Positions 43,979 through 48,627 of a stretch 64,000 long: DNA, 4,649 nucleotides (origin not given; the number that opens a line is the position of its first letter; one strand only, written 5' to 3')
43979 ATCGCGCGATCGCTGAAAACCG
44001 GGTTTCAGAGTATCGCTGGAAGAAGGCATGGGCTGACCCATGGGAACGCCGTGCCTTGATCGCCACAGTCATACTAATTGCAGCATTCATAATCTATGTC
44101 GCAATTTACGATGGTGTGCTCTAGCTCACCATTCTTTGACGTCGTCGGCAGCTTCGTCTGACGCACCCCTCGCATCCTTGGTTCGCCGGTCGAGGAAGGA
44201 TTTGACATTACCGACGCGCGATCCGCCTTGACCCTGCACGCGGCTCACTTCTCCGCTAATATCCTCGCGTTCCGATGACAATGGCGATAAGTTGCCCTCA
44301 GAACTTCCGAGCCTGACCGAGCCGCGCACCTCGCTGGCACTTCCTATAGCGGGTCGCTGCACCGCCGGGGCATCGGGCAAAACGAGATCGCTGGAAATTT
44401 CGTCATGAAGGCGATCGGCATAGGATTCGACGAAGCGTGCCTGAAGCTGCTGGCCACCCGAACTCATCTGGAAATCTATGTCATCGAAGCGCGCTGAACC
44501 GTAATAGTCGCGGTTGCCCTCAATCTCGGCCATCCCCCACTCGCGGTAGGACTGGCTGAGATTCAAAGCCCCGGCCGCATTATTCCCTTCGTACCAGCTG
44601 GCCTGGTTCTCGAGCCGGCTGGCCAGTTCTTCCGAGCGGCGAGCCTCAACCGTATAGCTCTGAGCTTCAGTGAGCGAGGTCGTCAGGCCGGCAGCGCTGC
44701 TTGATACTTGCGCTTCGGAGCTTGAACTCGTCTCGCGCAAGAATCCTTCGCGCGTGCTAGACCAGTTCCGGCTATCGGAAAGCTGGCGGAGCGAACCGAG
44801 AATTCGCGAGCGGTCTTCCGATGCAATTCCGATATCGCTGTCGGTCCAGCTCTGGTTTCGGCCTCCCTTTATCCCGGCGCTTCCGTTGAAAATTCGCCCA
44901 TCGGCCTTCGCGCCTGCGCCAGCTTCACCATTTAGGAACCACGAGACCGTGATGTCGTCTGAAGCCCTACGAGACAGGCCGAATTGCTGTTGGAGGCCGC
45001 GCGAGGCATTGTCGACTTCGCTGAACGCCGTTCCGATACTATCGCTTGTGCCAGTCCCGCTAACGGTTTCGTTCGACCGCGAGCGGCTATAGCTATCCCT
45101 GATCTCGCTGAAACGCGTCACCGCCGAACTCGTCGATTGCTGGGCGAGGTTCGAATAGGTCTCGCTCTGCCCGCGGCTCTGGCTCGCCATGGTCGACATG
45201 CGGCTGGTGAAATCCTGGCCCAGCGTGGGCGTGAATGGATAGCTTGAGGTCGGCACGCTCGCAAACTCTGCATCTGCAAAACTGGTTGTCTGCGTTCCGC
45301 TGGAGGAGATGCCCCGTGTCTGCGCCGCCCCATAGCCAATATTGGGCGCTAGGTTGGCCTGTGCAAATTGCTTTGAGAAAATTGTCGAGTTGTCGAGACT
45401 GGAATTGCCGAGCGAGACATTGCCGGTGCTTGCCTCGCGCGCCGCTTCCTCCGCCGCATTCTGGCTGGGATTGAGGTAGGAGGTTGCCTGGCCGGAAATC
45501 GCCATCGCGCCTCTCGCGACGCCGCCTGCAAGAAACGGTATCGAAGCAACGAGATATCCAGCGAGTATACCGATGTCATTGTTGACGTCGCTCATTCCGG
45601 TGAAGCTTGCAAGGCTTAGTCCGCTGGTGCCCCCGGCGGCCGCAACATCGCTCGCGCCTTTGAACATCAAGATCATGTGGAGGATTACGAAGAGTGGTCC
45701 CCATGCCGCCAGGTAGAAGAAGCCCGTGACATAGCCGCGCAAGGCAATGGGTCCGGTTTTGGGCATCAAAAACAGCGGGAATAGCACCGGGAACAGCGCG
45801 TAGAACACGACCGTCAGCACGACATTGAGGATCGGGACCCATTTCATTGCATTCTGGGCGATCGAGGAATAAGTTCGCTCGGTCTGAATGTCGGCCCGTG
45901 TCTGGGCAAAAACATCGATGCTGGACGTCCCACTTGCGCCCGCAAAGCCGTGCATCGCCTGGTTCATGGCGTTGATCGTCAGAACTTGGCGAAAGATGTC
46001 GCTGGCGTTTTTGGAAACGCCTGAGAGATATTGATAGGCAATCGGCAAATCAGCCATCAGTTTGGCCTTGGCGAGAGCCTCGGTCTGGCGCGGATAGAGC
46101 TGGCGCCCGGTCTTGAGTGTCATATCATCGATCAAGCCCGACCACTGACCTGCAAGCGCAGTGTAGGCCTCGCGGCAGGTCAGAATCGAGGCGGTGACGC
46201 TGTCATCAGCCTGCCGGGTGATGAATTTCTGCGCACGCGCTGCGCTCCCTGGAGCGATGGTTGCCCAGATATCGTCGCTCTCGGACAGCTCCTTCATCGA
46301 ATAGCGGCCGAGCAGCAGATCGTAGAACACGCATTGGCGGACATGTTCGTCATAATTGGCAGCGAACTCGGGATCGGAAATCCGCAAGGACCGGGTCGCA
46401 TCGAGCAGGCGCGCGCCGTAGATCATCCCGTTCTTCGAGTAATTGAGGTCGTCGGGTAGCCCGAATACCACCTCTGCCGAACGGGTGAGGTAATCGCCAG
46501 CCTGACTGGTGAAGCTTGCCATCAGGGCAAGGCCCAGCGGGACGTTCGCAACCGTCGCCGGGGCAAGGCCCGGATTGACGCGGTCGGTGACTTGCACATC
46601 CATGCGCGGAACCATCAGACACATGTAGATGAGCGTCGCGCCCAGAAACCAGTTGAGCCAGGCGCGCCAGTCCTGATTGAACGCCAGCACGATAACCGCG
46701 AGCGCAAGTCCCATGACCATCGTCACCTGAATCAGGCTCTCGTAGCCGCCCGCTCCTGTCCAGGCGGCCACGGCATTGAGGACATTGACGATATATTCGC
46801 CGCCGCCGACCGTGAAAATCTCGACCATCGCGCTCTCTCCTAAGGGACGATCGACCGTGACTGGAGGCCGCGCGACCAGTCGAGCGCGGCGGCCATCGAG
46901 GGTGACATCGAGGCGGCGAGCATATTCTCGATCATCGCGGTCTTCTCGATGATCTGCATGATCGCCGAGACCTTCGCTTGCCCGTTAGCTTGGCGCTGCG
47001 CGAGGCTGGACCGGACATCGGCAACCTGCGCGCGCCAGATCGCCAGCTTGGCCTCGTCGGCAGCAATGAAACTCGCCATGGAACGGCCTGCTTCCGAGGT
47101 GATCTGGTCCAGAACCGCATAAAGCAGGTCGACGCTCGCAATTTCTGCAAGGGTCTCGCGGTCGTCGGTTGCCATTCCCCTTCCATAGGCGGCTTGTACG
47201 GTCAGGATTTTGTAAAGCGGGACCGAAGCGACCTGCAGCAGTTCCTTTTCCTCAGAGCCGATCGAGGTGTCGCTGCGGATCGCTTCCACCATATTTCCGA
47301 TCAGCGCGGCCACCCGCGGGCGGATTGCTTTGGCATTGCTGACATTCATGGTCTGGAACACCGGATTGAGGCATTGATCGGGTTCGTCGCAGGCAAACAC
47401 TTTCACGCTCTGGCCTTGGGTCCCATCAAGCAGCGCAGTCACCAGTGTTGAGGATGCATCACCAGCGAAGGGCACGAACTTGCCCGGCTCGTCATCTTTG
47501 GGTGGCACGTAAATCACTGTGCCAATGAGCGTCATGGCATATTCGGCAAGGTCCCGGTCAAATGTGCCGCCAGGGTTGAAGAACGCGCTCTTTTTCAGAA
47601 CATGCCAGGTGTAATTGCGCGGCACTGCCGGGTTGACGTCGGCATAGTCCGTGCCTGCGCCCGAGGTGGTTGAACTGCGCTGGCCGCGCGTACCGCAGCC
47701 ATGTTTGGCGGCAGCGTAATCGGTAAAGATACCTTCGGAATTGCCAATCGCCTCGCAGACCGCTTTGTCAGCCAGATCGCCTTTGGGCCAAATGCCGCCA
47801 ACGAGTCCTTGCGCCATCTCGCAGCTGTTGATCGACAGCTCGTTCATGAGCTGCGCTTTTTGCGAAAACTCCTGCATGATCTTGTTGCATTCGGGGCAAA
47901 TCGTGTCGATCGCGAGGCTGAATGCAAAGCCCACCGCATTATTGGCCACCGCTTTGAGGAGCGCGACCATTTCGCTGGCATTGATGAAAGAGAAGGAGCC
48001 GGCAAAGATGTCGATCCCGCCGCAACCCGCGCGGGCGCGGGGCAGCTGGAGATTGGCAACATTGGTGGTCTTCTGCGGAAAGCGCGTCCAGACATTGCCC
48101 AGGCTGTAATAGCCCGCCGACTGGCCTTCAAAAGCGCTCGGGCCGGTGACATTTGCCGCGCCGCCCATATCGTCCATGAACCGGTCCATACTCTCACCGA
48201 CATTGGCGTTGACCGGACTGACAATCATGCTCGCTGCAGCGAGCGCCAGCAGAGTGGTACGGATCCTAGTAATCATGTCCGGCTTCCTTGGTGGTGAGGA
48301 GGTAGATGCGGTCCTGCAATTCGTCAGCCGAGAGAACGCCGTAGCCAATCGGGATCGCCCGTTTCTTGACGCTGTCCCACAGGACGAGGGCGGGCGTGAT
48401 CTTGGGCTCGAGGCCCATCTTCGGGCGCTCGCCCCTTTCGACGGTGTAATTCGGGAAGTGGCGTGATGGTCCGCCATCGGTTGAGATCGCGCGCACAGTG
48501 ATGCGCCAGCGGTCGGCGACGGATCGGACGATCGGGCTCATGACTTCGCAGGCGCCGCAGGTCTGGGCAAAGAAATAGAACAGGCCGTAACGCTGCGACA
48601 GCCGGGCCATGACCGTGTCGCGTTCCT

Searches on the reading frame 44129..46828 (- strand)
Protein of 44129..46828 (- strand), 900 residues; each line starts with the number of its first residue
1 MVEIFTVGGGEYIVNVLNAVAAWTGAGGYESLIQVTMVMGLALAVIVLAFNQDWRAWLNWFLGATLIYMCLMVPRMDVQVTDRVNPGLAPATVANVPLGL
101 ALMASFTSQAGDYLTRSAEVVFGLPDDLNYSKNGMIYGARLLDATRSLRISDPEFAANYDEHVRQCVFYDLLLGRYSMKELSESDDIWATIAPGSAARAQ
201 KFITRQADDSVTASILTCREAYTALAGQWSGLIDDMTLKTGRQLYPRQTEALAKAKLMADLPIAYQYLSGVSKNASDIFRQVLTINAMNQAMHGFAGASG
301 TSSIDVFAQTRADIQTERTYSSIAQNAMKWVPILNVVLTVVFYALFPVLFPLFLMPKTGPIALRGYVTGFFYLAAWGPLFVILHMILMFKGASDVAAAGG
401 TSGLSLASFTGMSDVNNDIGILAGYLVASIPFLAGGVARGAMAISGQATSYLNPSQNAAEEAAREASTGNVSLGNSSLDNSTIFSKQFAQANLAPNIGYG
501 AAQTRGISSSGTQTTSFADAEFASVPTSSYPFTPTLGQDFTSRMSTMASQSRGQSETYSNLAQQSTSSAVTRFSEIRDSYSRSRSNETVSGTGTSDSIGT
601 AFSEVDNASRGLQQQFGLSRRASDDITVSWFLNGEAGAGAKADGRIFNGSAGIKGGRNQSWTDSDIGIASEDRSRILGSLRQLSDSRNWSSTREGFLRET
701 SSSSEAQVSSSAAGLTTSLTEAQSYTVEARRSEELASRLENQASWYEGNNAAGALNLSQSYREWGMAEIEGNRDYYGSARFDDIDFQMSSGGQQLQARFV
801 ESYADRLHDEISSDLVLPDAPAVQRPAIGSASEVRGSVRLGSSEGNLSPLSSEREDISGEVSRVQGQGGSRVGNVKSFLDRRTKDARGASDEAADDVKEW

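Call 11: search_protein_families(library=pfam, proteins=[window:44129-46828:-], max_evalue=0.001)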
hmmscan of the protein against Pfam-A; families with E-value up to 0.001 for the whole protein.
window:44129-46828:- (900 aa): 1 family
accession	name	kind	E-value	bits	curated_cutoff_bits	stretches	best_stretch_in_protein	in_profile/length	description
PF07916.16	TraG_N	-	2.6e-133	445.8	36.1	1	3-460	1-462/462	TraG-like protein, N-terminal region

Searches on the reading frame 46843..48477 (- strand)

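Call 11: search_protein_families(library=pfam, proteins=[window:46843-48477:-], max_evalue=0.001)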
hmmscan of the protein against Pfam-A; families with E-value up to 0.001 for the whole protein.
window:46843-48477:- (545 aa): 1 family
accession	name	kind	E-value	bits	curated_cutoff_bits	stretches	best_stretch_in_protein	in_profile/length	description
PF06122.16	TraH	-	3.9e-113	378.9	25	1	97-457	1-357/358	Conjugative relaxosome accessory transposon protein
